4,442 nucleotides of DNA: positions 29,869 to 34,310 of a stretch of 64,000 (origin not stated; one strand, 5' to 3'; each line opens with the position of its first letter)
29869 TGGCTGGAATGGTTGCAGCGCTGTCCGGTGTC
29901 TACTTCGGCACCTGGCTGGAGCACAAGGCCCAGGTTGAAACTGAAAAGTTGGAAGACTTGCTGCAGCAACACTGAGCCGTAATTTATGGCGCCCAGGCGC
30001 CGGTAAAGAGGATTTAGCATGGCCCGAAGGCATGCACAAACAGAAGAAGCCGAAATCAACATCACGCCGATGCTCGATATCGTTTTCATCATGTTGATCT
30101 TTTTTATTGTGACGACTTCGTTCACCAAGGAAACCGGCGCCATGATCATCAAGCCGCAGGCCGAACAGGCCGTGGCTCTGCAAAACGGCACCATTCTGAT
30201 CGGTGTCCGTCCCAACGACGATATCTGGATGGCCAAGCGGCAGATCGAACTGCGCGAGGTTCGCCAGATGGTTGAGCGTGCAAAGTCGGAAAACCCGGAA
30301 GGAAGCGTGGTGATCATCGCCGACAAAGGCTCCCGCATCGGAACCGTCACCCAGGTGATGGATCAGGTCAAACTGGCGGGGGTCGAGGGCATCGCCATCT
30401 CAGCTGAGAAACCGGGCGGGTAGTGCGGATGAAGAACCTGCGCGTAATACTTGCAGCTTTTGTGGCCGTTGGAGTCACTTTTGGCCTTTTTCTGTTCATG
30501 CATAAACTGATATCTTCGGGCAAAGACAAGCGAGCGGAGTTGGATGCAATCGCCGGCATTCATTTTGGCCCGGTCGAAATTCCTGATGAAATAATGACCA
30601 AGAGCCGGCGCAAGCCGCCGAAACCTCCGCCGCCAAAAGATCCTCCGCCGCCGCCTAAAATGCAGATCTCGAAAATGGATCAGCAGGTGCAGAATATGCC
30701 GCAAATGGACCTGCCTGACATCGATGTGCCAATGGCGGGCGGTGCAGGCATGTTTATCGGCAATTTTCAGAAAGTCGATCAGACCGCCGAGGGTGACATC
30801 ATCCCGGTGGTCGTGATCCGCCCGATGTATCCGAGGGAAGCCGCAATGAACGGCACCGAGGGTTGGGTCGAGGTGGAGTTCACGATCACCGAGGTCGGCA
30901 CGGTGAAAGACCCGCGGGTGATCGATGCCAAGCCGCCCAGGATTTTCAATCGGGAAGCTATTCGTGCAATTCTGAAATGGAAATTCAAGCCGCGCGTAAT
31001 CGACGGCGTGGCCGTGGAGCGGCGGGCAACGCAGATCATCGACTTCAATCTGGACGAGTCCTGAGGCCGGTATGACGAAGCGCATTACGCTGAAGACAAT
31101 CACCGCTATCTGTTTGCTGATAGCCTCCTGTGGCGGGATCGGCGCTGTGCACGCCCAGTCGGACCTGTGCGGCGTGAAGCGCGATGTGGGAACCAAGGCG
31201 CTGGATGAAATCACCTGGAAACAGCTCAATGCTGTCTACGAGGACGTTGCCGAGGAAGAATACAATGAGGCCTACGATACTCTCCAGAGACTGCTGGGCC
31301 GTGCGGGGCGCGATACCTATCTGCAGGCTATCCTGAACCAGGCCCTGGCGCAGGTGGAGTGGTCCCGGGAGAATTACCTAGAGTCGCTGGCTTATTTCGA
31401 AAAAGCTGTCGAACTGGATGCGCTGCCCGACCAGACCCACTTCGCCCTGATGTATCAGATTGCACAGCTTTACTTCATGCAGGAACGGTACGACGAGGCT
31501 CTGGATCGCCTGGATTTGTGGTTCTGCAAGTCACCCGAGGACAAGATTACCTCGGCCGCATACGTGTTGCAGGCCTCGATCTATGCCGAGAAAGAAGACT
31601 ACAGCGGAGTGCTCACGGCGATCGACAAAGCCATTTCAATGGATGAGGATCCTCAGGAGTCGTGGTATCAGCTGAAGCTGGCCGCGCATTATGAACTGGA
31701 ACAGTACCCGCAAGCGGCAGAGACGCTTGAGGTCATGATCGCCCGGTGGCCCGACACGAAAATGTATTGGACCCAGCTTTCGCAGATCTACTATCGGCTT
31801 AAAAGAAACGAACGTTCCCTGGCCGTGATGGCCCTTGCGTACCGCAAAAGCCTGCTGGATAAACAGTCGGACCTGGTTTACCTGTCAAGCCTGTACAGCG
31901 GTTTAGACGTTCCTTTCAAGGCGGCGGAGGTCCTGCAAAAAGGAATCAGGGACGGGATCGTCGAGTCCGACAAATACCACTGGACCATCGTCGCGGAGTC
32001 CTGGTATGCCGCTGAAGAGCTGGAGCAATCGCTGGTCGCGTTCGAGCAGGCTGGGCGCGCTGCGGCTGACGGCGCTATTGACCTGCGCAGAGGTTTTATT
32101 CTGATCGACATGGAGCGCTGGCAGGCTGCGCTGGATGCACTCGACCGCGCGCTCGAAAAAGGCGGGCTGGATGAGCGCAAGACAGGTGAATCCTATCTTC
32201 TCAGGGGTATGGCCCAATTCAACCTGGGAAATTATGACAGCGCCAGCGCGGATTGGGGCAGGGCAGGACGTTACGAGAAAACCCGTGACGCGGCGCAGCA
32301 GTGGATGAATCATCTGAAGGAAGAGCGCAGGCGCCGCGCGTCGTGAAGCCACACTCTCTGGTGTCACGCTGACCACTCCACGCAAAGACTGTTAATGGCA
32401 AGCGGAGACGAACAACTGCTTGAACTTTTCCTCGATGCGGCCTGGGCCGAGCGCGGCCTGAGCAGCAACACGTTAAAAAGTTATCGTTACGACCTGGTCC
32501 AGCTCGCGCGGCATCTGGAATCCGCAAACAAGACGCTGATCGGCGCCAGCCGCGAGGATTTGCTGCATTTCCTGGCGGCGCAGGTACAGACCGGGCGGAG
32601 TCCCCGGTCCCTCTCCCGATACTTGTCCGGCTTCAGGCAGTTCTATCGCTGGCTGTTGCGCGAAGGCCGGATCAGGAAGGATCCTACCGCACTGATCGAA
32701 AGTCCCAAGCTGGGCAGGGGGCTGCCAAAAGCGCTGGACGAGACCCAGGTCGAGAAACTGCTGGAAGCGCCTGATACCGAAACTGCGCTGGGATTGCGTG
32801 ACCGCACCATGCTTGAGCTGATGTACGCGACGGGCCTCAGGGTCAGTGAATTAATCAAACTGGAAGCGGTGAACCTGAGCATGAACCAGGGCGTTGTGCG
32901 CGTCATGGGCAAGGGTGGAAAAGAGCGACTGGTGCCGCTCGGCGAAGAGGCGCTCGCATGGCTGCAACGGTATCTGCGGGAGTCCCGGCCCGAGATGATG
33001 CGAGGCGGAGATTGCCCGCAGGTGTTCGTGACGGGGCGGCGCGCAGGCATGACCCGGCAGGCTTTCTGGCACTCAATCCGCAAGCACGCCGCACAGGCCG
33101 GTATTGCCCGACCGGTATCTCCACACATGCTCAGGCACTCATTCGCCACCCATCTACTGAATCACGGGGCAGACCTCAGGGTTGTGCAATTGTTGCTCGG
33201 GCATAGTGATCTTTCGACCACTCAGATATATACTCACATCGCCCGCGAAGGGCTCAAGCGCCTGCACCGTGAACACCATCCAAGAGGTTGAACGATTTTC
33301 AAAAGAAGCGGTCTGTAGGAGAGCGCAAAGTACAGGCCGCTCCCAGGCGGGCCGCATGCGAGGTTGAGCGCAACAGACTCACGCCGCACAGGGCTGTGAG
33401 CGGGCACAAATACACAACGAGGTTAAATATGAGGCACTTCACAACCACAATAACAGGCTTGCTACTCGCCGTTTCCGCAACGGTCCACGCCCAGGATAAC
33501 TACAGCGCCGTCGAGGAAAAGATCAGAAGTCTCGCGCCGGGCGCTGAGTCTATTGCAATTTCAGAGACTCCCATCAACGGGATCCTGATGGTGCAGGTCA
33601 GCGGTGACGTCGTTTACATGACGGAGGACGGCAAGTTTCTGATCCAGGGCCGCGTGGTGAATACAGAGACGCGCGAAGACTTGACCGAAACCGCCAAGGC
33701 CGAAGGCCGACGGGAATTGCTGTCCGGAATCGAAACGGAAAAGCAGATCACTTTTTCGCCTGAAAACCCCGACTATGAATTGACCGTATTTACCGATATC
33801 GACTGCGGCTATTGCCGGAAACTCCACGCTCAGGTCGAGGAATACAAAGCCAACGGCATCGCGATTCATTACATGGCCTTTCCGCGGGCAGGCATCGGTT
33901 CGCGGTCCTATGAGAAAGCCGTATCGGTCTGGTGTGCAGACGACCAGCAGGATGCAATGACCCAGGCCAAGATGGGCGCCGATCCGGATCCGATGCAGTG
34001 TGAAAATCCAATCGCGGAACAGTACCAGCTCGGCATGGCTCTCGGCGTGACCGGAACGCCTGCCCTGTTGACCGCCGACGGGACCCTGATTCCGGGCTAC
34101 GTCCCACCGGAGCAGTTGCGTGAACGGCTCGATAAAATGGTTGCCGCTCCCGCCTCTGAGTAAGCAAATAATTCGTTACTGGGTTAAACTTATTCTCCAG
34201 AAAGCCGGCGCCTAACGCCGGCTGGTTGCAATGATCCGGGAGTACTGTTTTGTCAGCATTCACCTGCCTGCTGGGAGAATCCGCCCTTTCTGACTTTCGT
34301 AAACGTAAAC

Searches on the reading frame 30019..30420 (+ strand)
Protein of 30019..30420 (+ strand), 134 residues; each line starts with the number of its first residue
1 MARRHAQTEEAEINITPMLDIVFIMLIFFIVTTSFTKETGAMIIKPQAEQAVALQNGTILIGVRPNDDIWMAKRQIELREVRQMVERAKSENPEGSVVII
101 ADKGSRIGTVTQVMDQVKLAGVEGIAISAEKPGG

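Call 61: search_protein_families(library=ncbifam, proteins=[window:30019-30420:+], max_evalue=0.00001)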
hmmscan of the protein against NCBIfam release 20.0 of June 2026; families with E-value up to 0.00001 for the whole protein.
window:30019-30420:+ (134 aa): 4 families
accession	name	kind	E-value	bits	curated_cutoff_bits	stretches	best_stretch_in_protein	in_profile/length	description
TIGR02801.1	tolR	equivalog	3.4e-16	60.1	127.3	1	11-129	3-128/129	protein TolR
NF008429.0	PRK11267.1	equivalog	8.3e-11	42.1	216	1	7-125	12-130/141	TonB system transport protein ExbD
TIGR02804.1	ExbD_2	equivalog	1.7e-10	41.3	123.45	1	12-131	3-121/121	TonB system transport protein ExbD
TIGR02803.1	ExbD_1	equivalog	2.7e-09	37.2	152.95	1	12-127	3-118/122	TonB system transport protein ExbD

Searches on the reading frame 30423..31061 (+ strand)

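Call 61: search_protein_families(library=ncbifam, proteins=[window:30423-31061:+], max_evalue=0.00001)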
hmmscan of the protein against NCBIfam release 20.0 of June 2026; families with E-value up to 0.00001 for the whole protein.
window:30423-31061:+ (213 aa): 4 families
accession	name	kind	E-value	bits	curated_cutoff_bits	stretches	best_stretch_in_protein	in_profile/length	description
TIGR01352.1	tonB_Cterm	subfamily_domain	8e-15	54.9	27.1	1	135-210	2-75/76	TonB family protein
NF008082.0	PRK10819.1-3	equivalog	3.3e-12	46.7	265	1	52-192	89-224/242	TonB system transport protein TonB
NF008080.0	PRK10819.1-1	equivalog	3.6e-06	26.6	418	1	132-190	173-231/252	TonB system transport protein TonB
NF038079.1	TonB_sider_MxcH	equivalog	7e-06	24.4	925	1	133-212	9-87/792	TonB-dependent siderophore myxochelin receptor MxcH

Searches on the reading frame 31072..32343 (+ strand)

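Call 61: search_protein_families(library=ncbifam, proteins=[window:31072-32343:+], max_evalue=0.00001)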
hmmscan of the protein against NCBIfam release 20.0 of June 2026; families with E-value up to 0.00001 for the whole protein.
window:31072-32343:+ (424 aa): 3 families
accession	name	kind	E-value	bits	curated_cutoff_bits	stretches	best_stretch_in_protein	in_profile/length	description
NF040959.1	MamA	equivalog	1.9e-11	43.8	200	0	127-254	40-163/204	magnetosome protein MamA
NF052312.1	T9SS_PorW_SprE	equivalog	3.3e-08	32.7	250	0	60-114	302-356/716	type IX secretion system periplasmic lipoprotein PorW/SprE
TIGR00990.1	3a0801s09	subfamily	1.8e-07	30.2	757.25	0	87-145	510-563/615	mitochondrial import receptor subunit TOM70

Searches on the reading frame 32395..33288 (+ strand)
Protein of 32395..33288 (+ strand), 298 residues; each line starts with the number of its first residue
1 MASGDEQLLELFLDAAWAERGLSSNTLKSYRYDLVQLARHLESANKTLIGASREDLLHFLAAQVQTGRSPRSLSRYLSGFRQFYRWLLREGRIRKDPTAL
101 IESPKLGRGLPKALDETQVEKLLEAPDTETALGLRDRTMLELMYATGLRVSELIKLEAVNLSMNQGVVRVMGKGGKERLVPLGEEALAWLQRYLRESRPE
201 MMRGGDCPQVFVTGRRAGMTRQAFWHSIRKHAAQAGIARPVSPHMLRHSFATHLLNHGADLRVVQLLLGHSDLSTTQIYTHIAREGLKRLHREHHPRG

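Call 11: search_protein_families(library=ncbifam, proteins=[window:32395-33288:+], max_evalue=0.001)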
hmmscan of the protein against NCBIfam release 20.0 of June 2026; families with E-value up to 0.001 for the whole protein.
window:32395-33288:+ (298 aa): 13 families
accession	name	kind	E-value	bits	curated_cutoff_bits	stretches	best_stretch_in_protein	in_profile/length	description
NF001399.0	PRK00283.1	subfamily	1.1e-120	402.4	279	1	5-298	5-299/300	tyrosine recombinase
TIGR02225.1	recomb_XerD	equivalog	1.8e-113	378.7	329.6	1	11-297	2-289/290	site-specific tyrosine recombinase XerD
TIGR02224.1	recomb_XerC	equivalog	2.5e-92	309.4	335.15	1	12-297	3-292/295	tyrosine recombinase XerC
NF040815.2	recomb_XerA_Arch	equivalog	7.6e-66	222.4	220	1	20-289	10-261/263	site-specific tyrosine recombinase/integron integrase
NF002331.0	PRK01287.1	subfamily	1.2e-65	221.9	371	1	69-296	96-326/365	site-specific tyrosine recombinase XerC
TIGR02249.1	integrase_gron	subfamily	4.5e-37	128.1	265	2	216-286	234-304/315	integron integrase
NF003462.0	PRK05084.1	equivalog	8.6e-32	110.2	267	1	135-288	196-350/360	tyrosine recombinase XerS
NF011946.0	PRK15417.1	equivalog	8.5e-26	90.9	435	2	215-284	248-317/337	integron integrase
NF007371.0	PRK09871.1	subfamily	6.3e-18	65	222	1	128-281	20-173/198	tyrosine-type DNA invertase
NF007370.0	PRK09870.1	subfamily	1.4e-17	64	221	1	114-281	13-178/200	tyrosine-type DNA invertase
NF002685.0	PRK02436.1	equivalog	6.5e-09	36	178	1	18-275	10-239/245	site-specific tyrosine recombinase XerD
NF040693.1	recomb_GmtY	equivalog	2.7e-06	26.9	340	0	191-283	337-433/441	gamma-mobile-trio recombinase GmtY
NF041502.1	integrase_1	equivalog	0.00032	19.5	350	1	230-291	308-369/484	site-specific integrase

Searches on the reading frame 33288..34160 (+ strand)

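Call 11: search_protein_families(library=ncbifam, proteins=[window:33288-34160:+], max_evalue=0.001)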
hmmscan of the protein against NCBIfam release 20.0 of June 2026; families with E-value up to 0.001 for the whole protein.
window:33288-34160:+ (291 aa): 2 families
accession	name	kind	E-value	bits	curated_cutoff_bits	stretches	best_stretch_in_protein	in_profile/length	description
NF008129.0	PRK10877.1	equivalog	5.7e-55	186.1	215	1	54-284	7-230/237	bifunctional protein-disulfide isomerase/oxidoreductase DsbC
NF008657.0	PRK11657.1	equivalog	1.4e-09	37.5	124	1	104-262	56-225/251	thiol:disulfide interchange protein DsbG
